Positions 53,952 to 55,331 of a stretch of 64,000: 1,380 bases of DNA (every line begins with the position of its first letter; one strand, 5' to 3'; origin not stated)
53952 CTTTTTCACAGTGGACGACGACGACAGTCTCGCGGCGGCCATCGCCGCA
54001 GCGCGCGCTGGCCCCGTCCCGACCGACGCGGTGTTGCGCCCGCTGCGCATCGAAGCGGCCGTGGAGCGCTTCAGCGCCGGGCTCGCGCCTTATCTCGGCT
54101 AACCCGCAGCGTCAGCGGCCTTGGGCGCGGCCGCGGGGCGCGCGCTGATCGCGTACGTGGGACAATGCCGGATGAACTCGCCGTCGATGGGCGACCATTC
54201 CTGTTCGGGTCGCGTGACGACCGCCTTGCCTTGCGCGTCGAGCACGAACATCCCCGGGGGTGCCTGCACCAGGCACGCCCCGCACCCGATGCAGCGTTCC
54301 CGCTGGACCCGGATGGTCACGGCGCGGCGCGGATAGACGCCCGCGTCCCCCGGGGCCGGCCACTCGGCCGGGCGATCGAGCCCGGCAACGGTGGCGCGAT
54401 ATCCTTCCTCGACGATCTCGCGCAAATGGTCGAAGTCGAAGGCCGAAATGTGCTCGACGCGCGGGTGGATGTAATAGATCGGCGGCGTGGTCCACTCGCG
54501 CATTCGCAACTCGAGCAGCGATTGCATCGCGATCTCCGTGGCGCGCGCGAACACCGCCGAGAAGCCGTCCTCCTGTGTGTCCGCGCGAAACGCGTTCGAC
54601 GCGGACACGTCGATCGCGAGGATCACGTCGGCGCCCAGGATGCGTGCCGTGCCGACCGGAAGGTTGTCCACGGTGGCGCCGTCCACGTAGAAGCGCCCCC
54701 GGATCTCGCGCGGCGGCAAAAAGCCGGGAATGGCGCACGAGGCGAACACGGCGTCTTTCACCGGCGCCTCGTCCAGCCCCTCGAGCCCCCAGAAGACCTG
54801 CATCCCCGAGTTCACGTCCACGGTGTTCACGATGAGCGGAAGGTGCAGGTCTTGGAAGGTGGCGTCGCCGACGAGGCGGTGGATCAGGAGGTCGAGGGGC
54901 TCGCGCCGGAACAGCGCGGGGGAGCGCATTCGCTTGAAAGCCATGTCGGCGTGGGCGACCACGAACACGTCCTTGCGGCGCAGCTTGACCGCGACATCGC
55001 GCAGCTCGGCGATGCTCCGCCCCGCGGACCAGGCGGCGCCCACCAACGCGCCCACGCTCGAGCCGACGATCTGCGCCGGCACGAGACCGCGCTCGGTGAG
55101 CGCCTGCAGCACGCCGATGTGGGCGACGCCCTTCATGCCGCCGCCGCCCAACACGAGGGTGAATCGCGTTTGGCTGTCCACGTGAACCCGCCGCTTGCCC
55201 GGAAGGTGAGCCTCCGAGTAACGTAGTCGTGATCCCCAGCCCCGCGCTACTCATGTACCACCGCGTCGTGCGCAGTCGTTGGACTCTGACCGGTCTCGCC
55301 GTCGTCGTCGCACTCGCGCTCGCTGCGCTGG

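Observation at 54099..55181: Patatin-like phospholipase fused to a single-cluster ferredoxin domain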

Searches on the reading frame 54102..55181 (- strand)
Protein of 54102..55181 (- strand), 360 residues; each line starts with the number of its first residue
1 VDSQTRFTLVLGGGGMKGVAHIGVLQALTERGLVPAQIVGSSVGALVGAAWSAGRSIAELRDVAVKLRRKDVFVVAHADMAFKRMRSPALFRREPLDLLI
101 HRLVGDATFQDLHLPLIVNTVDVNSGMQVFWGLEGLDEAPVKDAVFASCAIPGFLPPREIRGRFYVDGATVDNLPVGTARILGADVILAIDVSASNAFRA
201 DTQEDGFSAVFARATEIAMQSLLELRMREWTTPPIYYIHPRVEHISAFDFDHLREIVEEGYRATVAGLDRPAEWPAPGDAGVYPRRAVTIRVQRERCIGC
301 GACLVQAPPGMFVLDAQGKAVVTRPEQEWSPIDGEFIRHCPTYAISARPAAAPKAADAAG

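Call 3: search_protein_families(library=pfam, proteins=[window:54102-55181:-], max_evalue=1)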
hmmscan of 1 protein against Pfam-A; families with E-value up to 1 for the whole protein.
window:54102-55181:- (360 aa): 13 families
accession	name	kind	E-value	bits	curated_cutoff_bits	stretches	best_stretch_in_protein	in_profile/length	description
PF01734.28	Patatin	-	5.3e-34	118.5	27.7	1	9-179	1-190/191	Patatin-like phospholipase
PF13459.11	Fer4_15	-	6e-06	27.3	22.4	1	290-324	1-34/66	4Fe-4S single cluster domain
PF13370.11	Fer4_13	-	0.0017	19.4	24.5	1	292-345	1-56/58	4Fe-4S single cluster domain of Ferredoxin I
PF00037.32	Fer4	-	0.0024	18.1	21.1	1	292-303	3-14/24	4Fe-4S binding domain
PF12838.12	Fer4_7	-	0.0041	18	27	1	296-317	1-22/52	4Fe-4S dicluster domain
PF12837.12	Fer4_6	-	0.0069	16.7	25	1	290-305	2-17/24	4Fe-4S binding domain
PF12797.12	Fer4_2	-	0.0079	16.5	24.5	1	292-304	5-17/22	4Fe-4S binding domain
PF25160.1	LdpA_Fe-S-bd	-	0.0094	16.2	27.6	1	282-310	12-41/49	LdpA Fe-S cluster-binding domain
PF16073.10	SAT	-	0.038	14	22.8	1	36-67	105-136/239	Starter unit:ACP transacylase in aflatoxin biosynthesis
PF14697.11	Fer4_21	-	0.11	13.1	35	1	291-308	2-19/59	4Fe-4S dicluster domain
PF13237.11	Fer4_10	-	0.16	12.4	25.5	1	290-304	35-49/53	4Fe-4S dicluster domain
PF12800.12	Fer4_4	-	0.18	12.7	24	1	295-304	2-11/17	4Fe-4S binding domain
PF16013.10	DUF4781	-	0.39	9.9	27.9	1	12-63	95-144/310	Domain of unknown function (DUF4781)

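Call 4: search_protein_families(library=ncbifam, proteins=[window:54102-55181:-], max_evalue=1)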
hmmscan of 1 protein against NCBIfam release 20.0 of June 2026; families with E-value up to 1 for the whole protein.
window:54102-55181:- (360 aa): 25 families
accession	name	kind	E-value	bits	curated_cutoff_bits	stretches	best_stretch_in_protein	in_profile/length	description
NF007623.0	PRK10279.1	equivalog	4.1e-28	98.4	272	1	5-197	4-185/301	patatin-like phospholipase RssA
NF041079.1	CBASS_lipase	equivalog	2.2e-13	50.1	200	1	9-176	4-181/317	CBASS cGAMP-activated phospholipase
NF043045.1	T4SS_VpdC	equivalog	1.3e-09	36.7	1000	1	8-71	307-370/880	Dot/Icm T4SS effector VpdC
NF040864.1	HgcB_ferredoxin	equivalog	4e-05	23.4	99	1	283-349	2-65/93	mercury methylation ferredoxin HgcB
NF053870.1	DS2_1_antiphage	equivalog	0.00091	18.6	400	1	9-65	3-64/299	anti-phage phospholipase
NF007382.0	PRK09898.1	equivalog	0.0021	17.6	213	1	279-320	138-179/208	ferredoxin-like protein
NF007658.0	PRK10330.1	equivalog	0.0026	17.3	260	1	281-312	73-104/181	electron transport protein HydN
TIGR03294.1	FrhG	equivalog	0.018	14.8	245.5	1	291-312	199-220/228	coenzyme F420 hydrogenase subunit gamma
NF009408.0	PRK12769.1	equivalog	0.021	12.9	1003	1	288-316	78-106/659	formate-dependent uric acid utilization protein AegA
NF041779.1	hetero_SS_HdrC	equivalog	0.03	13.8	350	1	294-340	30-76/198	ferredoxin:CoB-CoM heterodisulfide reductase subunit HdrC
NF043039.1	HgcAB_like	equivalog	0.039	13.5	285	1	285-324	290-330/350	HgcAB-like fusion protein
NF005506.0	PRK07118.1-5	equivalog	0.043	13.2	388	1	290-316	165-191/279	Fe-S cluster domain-containing protein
TIGR01944.1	rnfB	subfamily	0.063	12.8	68.7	1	289-350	107-165/190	RnfABCDGE type electron transport complex subunit B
TIGR04105.1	FeFe_hydrog_B1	subfamily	0.068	11.8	450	1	268-312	162-205/462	monomeric [FeFe] hydrogenase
NF045992.1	CircClkLdpA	equivalog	0.075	12.1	450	1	269-312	110-152/360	circadian clock protein LdpA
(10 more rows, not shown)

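Call 5: search_solved_structures(query=window:54102-55181:-, max_evalue=1, show_alignments=3)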
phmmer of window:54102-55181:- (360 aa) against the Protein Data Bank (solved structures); distinct sequences matched with E-value up to 1: 24.
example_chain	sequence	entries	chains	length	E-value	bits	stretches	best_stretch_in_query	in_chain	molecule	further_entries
5fqu_A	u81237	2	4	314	2.8e-27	99.2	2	98-280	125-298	PATATIN-LIKE PROTEIN, PLPD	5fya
4kyi_A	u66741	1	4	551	1.3e-08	37.7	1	8-63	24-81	VipD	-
4akf_A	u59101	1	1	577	1.5e-08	37.5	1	8-63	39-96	VIPD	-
1rof_A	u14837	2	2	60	1.4e-05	27.8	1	289-347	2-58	FERREDOXIN | FERREDOXIN(A)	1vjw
1dwl_A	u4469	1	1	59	5.9e-05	25.7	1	289-346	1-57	FERREDOXIN I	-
8zr9_A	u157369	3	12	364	7.8e-05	25.3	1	37-175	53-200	CGAMP-activated phospholipase CapV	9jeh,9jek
9kej_A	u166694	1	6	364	0.0002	24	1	37-175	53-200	CGAMP-activated phospholipase CapV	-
4akx_B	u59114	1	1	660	0.0011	21.6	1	8-67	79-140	EXOU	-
3tu3_B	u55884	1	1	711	0.0012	21.4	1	8-67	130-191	ExoU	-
9wn1_A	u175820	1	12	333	0.0014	21.2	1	9-175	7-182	Patatin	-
9wn0_A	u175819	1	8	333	0.0014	21.2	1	9-175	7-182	Patatin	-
9kh6_A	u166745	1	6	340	0.0014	21.2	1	9-175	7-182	Patatin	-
7bkb_L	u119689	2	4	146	0.0079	18.7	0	285-315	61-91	Formylmethanofuran dehydrogenase, subunit G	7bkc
9kh7_A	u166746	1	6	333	0.016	17.7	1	9-175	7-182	CBASS cGAMP-activated phospholipase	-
8a8o_C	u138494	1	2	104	0.017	17.7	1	288-346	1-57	Beta-subunit of the PAPS reductase from Methanothermococcus thermolithotrophicus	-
6mcw_A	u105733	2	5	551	0.15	14.5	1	268-357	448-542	Cytochrome P450 51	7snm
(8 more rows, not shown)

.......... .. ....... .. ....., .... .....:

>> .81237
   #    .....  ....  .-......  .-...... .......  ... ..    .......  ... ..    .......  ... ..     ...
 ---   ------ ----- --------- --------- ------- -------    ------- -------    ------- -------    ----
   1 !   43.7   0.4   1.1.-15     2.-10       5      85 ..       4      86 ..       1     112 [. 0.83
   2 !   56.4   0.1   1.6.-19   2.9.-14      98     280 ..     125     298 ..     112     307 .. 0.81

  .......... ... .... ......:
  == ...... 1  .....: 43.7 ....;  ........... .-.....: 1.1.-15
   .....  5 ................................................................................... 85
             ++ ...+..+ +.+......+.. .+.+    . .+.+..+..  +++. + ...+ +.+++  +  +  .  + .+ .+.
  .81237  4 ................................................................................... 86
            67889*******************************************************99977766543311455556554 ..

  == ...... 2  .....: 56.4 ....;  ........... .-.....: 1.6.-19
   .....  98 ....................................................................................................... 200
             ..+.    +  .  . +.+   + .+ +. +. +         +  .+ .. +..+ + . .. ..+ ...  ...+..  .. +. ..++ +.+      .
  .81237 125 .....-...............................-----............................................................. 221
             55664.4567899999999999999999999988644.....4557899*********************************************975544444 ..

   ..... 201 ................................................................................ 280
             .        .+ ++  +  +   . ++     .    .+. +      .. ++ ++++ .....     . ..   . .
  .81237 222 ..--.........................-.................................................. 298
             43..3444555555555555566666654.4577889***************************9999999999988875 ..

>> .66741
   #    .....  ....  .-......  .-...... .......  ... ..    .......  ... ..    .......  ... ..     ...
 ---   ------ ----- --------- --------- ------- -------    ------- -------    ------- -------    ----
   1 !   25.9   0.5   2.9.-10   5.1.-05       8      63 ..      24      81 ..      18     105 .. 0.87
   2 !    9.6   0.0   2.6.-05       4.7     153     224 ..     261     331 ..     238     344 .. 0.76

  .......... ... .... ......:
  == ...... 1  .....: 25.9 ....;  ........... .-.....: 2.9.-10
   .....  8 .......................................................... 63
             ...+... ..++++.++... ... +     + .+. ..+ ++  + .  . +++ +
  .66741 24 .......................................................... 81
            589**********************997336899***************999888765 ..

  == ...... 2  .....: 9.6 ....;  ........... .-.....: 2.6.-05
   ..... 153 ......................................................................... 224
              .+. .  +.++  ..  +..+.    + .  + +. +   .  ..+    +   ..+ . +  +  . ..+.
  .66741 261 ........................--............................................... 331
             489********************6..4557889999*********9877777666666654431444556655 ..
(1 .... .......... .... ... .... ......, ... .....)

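Call 6: find_homologous_proteins(query=window:54102-55181:-)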
Query window:54102-55181:- (360 aa): 2205 proteins with E <= 0.001 among 8000 candidates; the best 120 are listed.
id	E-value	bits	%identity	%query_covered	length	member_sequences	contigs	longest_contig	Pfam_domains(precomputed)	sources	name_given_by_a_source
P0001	3.1e-234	795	98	100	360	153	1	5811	PF13459.12,PF01734.28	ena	-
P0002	4.7e-234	794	98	100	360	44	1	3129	PF13459.12,PF01734.28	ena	-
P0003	4.7e-233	791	97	100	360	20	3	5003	PF13459.12,PF01734.28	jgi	-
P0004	1.8e-219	746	91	100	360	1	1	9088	PF13459.12,PF01734.28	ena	-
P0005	1.9e-218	743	82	97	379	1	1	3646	PF13459.12,PF01734.28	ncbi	-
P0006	7.3e-218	741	90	96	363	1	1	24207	PF13459.12,PF01734.28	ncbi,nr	ncbi:MAG TPA: patatin-like phospholipase family protein [Gemmatimonadales bacterium]|nr:patatin-like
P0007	5.0e-216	735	88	96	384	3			PF13459.12,PF01734.28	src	-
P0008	5.7e-215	731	89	100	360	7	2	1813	PF01734.28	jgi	jgi:NTE family protein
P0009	7.0e-215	731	88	96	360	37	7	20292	PF13459.12,PF01734.28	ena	-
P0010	2.5e-214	729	87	96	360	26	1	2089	PF13459.12,PF01734.28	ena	-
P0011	4.1e-214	729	89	98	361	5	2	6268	PF13459.12,PF01734.28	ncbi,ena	-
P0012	2.1e-213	726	87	96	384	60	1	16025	PF13459.12,PF01734.28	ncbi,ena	-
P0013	2.5e-213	726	87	97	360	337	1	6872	PF13459.12,PF01734.28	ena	-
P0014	3.2e-213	726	88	96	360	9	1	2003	PF13459.12,PF01734.28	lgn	-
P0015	3.6e-213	725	87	96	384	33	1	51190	PF13459.12,PF01734.28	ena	-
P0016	6.2e-213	725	87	95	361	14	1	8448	PF13459.12,PF01734.28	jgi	jgi:NTE family protein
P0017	6.5e-213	725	88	98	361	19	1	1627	PF13459.12,PF01734.28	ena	-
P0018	1.3e-212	724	89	98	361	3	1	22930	PF01734.28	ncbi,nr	ncbi:MAG TPA: patatin-like phospholipase family protein [Gemmatimonadales bacterium]|nr:patatin-like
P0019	1.4e-212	724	88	96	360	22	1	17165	PF13459.12,PF01734.28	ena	-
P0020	2.6e-212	723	88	97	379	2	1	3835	PF13459.12,PF01734.28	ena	-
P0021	9.1e-212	721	87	96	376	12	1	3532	PF01734.28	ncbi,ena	-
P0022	1.2e-211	721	88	99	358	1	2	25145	PF13459.12,PF01734.28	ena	-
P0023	1.3e-211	720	86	96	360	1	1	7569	PF01734.28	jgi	jgi:NTE family protein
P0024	2.5e-211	719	87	98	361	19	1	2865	PF13459.12,PF01734.28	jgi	jgi:NTE family protein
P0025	1.1e-210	717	87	95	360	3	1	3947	PF01734.28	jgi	jgi:NTE family protein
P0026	1.1e-210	717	87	98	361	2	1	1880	PF13459.12,PF01734.28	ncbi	-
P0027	1.6e-210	717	87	97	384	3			PF13459.12,PF01734.28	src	-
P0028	1.9e-210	717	88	97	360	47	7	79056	PF13459.12,PF01734.28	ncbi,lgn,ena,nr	ncbi:MAG TPA: patatin-like phospholipase family protein [Gemmatimonadales bacterium]|nr:patatin-like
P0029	1.2e-209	714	86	96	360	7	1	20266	PF13459.12,PF01734.28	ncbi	ncbi:MAG: patatin-like phospholipase family protein [Gemmatimonadales bacterium]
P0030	1.4e-209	714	87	98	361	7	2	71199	PF01734.28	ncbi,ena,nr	ncbi:MAG TPA: patatin-like phospholipase family protein [Gemmatimonadales bacterium]|nr:patatin-like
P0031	4.8e-209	712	90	92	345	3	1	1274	PF13459.12,PF01734.28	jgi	jgi:NTE family protein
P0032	5.5e-209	712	86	95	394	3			PF13459.12,PF01734.28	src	-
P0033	1.4e-207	707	86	96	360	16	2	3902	PF13459.12,PF01734.28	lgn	-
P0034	9.9e-207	704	84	100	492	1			PF13459.12,PF01734.28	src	-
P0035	2.0e-206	703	85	98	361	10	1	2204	PF13459.12,PF01734.28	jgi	-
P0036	2.6e-206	703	85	98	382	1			PF13459.12,PF01734.28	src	-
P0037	4.0e-206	702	84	100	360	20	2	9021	PF13459.12,PF01734.28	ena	-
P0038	6.0e-206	702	84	96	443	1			PF13459.12,PF01734.28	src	-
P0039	9.5e-206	701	83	96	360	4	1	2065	PF13459.12,PF01734.28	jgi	-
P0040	1.1e-205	701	84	96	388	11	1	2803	PF13459.12,PF01734.28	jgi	-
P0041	1.2e-205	701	85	100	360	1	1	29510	PF01734.28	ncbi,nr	ncbi:MAG TPA: patatin-like phospholipase family protein [Gemmatimonadales bacterium]|nr:patatin-like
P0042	2.5e-205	700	86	96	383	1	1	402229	PF01734.28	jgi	jgi:NTE family protein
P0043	2.7e-205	700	84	96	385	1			PF13459.12,PF01734.28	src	-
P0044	3.1e-205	699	86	97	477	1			PF13459.12,PF01734.28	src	-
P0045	5.1e-205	699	83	100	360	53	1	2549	PF13459.12,PF01734.28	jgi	-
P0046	9.3e-205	698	84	100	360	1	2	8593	PF01734.28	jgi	jgi:NTE family protein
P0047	1.5e-204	697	84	100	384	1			PF01734.28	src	-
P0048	2.2e-204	697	83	96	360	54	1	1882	PF13459.12,PF01734.28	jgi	-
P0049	2.8e-204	696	84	100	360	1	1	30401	PF01734.28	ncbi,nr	ncbi:MAG TPA: patatin-like phospholipase family protein [Gemmatimonadales bacterium]|nr:patatin-like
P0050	4.9e-204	695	85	98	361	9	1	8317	PF13459.12,PF01734.28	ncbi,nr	ncbi:MAG TPA: patatin-like phospholipase family protein [Gemmatimonadales bacterium]|nr:patatin-like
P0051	9.0e-204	695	84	98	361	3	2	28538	PF01734.28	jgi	jgi:NTE family protein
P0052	2.0e-203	693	84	98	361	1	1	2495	PF13459.12,PF01734.28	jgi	jgi:NTE family protein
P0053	2.5e-202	690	86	93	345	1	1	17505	PF13459.12,PF01734.28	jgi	jgi:NTE family protein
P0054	6.2e-202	689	83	98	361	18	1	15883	PF13459.12,PF01734.28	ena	-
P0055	1.6e-201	687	86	92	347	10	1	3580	PF13459.12,PF01734.28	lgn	-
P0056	3.1e-201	686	81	100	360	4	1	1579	PF01734.28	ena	-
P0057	1.2e-200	684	84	96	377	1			PF13459.12,PF01734.28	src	-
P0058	9.6e-198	675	84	92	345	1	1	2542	PF13459.12,PF01734.28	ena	-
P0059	1.2e-197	674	82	98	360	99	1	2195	PF13459.12,PF01734.28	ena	-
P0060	7.8e-197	672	82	98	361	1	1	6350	PF13459.12,PF01734.28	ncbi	-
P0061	2.1e-196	670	84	94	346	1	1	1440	PF13459.12,PF01734.28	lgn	-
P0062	9.5e-196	668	86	94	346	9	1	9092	PF13459.12,PF01734.28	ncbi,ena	-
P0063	6.0e-193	659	82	97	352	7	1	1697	PF13459.12,PF01734.28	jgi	-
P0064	6.4e-193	659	80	98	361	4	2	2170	PF13459.12,PF01734.28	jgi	-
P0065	3.1e-191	653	80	98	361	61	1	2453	PF13459.12,PF01734.28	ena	-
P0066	3.9e-191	653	80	99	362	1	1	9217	PF13459.12,PF01734.28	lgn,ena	-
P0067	1.5e-190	651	80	98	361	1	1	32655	PF13459.12,PF01734.28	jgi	jgi:NTE family protein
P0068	1.6e-190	651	78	99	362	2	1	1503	PF13459.12,PF01734.28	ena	-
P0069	1.7e-190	651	79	99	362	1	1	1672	PF13459.12,PF01734.28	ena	-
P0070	3.0e-190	650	82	94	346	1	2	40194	PF01734.28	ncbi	-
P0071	9.1e-190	649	79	100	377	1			PF01734.28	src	-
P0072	9.5e-190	648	78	99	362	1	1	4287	PF13459.12,PF01734.28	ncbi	-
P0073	2.5e-188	644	82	96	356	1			PF13459.12,PF01734.28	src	-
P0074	5.3e-188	643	79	98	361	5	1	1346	PF13459.12,PF01734.28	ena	-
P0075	7.2e-187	639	78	99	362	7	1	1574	PF13459.12,PF01734.28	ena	-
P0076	1.3e-186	638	77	97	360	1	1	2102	PF13459.12,PF01734.28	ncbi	-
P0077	3.4e-186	637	77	97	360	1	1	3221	PF13459.12,PF01734.28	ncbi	-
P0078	4.3e-186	636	79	97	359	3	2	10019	PF13459.12,PF01734.28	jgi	-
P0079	5.4e-186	636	75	100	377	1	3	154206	PF01734.28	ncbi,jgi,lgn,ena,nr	ncbi:MAG TPA: patatin-like phospholipase family protein [Gemmatimonadales bacterium]|nr:patatin-like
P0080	7.2e-186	636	80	98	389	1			PF01734.28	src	-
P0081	2.3e-185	634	76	100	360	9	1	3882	PF13459.12,PF01734.28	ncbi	-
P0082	4.2e-185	633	74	100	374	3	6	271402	PF01734.28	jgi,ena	-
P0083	1.0e-184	632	76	100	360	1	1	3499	PF01734.28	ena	-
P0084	4.1e-184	630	76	100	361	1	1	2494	PF01734.28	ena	-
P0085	4.6e-184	630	76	100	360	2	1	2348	PF01734.28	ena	-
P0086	7.4e-184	629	76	100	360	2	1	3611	PF13459.12,PF01734.28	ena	-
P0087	8.0e-184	629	77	97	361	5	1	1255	PF13459.12,PF01734.28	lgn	-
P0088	8.1e-184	629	74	100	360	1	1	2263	PF13459.12,PF01734.28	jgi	jgi:NTE family protein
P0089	1.4e-183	628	75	100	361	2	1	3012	PF01734.28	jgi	jgi:NTE family protein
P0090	2.8e-183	627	75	100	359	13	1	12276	PF13459.12,PF01734.28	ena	-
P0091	3.0e-183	627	75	100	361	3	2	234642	PF01734.28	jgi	-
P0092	3.8e-183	627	79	93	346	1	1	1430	PF13459.12,PF01734.28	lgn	-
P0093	3.9e-183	627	76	100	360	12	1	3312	PF13459.12,PF01734.28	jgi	-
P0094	1.1e-182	625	76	98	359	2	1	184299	PF13459.12,PF01734.28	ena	-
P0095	1.1e-182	625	75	100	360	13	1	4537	PF13459.12,PF01734.28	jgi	jgi:NTE family protein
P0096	2.2e-182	624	76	100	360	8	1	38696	PF01734.28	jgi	jgi:NTE family protein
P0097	4.0e-182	623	74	100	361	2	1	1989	PF13459.12,PF01734.28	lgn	-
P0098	5.2e-182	623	76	98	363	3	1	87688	PF13459.12,PF01734.28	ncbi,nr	ncbi:MAG TPA: patatin-like phospholipase family protein [Gemmatimonadales bacterium]|nr:patatin-like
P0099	5.3e-182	623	75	100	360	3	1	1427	PF01734.28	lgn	-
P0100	8.3e-182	622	75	98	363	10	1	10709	PF13459.12,PF01734.28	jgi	jgi:NTE family protein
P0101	4.9e-181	620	75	100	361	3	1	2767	PF01734.28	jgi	jgi:NTE family protein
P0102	6.5e-181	619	74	98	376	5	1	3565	PF01734.28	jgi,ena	-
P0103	7.3e-181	619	75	100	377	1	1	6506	PF13459.12,PF01734.28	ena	-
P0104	8.8e-181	619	78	94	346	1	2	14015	PF13459.12,PF01734.28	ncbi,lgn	-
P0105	1.7e-180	618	77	96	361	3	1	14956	PF01734.28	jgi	jgi:NTE family protein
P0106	2.0e-180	618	76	97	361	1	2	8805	PF13459.12,PF01734.28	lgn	-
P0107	2.1e-180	618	75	97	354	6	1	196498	PF01734.28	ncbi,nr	ncbi:MAG TPA: patatin-like phospholipase family protein [Gemmatimonadales bacterium]|nr:patatin-like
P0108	3.0e-180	617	75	99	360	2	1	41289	PF13459.12,PF01734.28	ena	-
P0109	3.6e-180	617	74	100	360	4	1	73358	PF13459.12,PF01734.28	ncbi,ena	-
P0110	4.4e-180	617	79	93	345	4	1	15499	PF13459.12,PF01734.28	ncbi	-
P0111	6.5e-180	616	75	98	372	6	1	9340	PF13459.12,PF01734.28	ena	-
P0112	6.6e-180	616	75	98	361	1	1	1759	PF01734.28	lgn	-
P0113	7.9e-180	616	74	99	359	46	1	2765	PF13459.12,PF01734.28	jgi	-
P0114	8.1e-180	616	76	96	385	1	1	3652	PF13459.12,PF01734.28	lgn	-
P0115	9.5e-180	616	74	99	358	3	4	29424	PF01734.28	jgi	jgi:NTE family protein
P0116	1.2e-179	615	76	96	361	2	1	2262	PF13459.12,PF01734.28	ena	-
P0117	1.3e-179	615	86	86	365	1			PF01734.28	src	-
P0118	1.6e-179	615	74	98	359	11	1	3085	PF13459.12,PF01734.28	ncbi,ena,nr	ncbi:MAG TPA: patatin-like phospholipase family protein [Gemmatimonadales bacterium]|nr:patatin-like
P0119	1.7e-179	615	75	96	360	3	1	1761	PF13459.12,PF01734.28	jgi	jgi:NTE family protein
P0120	1.7e-179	615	77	98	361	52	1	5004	PF13459.12,PF01734.28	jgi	-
